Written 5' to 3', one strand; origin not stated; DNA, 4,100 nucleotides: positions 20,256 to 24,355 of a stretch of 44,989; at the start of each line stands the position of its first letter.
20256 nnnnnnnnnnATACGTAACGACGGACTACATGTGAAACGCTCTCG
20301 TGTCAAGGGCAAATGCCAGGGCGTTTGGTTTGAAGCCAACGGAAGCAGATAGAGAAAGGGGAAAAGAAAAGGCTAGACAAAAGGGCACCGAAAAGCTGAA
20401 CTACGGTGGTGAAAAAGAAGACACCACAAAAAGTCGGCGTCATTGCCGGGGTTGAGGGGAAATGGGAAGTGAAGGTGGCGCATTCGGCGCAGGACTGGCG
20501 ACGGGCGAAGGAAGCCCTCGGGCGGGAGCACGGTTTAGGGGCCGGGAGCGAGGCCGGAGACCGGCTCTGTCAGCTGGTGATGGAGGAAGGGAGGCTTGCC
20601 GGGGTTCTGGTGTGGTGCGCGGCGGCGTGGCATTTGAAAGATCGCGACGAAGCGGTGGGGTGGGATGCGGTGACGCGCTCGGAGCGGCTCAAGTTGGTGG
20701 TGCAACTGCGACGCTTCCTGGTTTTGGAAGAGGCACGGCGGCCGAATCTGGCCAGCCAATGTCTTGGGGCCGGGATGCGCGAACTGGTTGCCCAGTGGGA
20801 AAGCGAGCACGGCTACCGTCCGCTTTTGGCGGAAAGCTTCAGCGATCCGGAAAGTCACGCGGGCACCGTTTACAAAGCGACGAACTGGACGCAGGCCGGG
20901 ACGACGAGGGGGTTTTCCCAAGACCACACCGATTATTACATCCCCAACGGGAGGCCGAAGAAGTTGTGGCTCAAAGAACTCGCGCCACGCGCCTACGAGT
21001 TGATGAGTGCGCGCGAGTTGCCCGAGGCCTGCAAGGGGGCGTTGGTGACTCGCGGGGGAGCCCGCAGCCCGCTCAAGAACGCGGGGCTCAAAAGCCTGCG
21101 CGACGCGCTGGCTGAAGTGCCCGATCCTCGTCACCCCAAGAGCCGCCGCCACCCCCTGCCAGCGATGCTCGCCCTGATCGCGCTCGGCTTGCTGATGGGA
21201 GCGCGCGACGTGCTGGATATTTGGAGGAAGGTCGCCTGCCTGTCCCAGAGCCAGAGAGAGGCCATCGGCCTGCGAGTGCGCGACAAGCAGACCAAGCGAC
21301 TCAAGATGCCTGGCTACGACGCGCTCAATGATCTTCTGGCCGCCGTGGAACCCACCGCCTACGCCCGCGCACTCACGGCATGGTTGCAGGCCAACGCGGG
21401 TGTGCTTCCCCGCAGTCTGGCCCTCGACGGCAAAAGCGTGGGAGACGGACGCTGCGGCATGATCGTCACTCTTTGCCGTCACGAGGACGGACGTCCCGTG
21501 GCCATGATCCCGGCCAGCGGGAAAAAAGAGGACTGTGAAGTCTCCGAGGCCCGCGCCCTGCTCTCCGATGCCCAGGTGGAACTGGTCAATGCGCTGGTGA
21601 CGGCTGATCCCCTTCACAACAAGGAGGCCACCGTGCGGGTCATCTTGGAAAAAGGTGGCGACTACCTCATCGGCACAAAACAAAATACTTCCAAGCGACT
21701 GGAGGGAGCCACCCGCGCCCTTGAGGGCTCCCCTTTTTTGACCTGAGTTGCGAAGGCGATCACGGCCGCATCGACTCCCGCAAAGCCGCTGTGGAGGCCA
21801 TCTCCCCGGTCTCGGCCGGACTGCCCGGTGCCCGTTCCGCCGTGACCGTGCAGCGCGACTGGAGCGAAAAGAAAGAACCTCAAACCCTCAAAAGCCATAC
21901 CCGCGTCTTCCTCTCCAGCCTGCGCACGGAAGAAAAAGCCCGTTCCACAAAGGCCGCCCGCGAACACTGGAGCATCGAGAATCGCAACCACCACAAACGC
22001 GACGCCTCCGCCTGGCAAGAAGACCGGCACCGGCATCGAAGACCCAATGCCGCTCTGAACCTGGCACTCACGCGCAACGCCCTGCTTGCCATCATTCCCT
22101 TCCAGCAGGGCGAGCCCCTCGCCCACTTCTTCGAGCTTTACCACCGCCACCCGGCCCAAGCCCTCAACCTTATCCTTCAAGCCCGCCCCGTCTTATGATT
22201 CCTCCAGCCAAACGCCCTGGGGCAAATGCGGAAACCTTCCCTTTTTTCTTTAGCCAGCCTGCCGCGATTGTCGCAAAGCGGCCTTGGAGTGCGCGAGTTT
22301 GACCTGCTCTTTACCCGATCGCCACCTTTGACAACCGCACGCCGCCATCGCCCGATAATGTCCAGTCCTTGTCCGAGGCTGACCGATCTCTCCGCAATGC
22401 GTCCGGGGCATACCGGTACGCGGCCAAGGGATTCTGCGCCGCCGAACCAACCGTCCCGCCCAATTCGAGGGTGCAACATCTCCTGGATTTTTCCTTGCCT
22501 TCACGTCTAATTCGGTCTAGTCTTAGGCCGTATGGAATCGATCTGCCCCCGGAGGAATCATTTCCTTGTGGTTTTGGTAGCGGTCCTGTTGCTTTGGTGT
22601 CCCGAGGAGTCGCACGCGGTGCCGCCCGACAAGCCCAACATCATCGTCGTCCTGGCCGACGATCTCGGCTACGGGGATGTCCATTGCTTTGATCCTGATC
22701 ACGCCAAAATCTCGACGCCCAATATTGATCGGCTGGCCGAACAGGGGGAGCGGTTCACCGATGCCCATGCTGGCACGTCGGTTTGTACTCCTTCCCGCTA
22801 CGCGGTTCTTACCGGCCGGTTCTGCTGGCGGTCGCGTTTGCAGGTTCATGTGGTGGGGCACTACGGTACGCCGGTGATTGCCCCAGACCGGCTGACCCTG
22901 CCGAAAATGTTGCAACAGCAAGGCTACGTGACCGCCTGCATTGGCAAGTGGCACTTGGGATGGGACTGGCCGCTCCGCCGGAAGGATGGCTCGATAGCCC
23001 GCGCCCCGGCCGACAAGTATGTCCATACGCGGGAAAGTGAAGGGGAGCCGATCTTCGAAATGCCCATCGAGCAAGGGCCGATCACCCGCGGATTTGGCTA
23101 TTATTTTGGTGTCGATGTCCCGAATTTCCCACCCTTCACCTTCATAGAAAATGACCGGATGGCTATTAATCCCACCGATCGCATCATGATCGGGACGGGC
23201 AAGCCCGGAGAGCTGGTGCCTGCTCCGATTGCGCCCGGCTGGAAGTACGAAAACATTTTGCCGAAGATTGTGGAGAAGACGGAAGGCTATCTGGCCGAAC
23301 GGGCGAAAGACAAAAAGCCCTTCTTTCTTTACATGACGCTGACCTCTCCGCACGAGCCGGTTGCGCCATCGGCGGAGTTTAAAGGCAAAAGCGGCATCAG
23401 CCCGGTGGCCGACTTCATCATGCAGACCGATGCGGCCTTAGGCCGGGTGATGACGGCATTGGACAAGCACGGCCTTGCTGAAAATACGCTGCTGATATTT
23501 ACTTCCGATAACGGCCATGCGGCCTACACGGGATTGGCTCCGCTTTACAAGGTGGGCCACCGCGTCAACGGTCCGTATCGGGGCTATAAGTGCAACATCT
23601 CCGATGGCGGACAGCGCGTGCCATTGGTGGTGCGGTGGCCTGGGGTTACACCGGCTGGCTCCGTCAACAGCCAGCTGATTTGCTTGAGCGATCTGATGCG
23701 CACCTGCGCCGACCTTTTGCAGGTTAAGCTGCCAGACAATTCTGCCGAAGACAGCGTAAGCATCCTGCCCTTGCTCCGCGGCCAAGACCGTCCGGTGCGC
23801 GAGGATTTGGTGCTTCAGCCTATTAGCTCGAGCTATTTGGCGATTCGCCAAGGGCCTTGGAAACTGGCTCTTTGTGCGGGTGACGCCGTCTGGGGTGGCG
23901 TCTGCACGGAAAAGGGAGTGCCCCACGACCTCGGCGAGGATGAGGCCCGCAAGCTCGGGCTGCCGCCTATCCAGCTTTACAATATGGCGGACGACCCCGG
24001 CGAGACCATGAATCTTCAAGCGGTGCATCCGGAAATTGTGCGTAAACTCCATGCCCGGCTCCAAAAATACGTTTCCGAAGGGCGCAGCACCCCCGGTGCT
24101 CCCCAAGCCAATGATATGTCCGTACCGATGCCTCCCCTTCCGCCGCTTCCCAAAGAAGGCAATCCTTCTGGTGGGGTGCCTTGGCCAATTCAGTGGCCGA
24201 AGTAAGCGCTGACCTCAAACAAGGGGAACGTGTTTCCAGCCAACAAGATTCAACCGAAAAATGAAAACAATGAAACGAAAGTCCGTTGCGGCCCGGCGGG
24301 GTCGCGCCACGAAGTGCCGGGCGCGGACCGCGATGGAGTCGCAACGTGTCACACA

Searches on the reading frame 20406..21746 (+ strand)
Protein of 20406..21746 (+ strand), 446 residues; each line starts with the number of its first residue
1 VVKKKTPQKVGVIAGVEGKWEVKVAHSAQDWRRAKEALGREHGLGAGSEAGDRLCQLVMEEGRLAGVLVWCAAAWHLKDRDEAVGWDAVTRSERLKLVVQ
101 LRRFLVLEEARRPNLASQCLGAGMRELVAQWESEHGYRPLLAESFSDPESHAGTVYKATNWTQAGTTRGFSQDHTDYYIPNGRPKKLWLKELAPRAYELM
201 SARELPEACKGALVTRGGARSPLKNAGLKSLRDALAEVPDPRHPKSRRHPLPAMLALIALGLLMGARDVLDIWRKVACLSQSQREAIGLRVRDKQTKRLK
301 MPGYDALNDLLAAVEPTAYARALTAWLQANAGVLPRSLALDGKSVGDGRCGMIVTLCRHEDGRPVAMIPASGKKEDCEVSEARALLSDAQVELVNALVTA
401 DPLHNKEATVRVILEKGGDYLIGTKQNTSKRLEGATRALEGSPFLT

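Call 5: search_protein_families(library=pfam, proteins=[window:20406-21746:+], max_evalue=0.001)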
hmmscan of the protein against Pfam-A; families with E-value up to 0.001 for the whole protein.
window:20406-21746:+ (446 aa): 3 families
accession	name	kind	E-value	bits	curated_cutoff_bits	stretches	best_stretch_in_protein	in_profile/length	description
PF14236.12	DruA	-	2.3e-15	57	27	1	35-171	66-221/297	Druantia protein DruA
PF13808.11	DDE_Tnp_1_assoc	-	6.9e-12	45.7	32.3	1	233-327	2-88/88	DDE_Tnp_1-associated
PF25680.1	Mom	-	2.5e-05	24.5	27.1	1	58-167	35-132/202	Mom protein family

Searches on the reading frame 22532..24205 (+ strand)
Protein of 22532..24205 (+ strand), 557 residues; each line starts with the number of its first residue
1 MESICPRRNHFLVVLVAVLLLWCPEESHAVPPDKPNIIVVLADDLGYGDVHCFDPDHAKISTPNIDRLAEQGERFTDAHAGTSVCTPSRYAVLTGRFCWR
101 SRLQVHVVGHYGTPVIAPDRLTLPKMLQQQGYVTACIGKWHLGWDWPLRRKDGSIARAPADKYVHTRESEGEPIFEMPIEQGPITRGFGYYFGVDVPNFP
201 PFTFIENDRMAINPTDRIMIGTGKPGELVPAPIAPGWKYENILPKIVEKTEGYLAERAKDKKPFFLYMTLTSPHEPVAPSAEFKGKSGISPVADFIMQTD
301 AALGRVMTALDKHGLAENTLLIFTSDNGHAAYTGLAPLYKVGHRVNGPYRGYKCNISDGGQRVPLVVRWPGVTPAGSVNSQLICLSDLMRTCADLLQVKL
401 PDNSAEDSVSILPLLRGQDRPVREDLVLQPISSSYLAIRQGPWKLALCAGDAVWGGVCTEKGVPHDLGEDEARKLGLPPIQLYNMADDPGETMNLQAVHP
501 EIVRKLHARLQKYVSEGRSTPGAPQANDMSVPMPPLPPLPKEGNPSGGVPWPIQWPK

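Call 6: search_protein_families(library=pfam, proteins=[window:22532-24205:+], max_evalue=0.001)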
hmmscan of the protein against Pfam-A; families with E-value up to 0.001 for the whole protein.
window:22532-24205:+ (557 aa): 4 families
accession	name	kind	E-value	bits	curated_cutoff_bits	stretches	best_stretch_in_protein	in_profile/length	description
PF00884.28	Sulfatase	-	2e-49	169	25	1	35-397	1-300/301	Sulfatase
PF16347.10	SGSH_C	-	1.3e-06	29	29.3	1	359-420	14-73/154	N-sulphoglucosamine sulphohydrolase, C-terminal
PF01663.27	Phosphodiest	-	1.7e-06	28.3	23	1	286-332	183-224/342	Type I phosphodiesterase / nucleotide pyrophosphatase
PF14707.11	Sulfatase_C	-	0.00032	21.7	30.9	1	436-516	15-95/127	C-terminal region of aryl-sulfatase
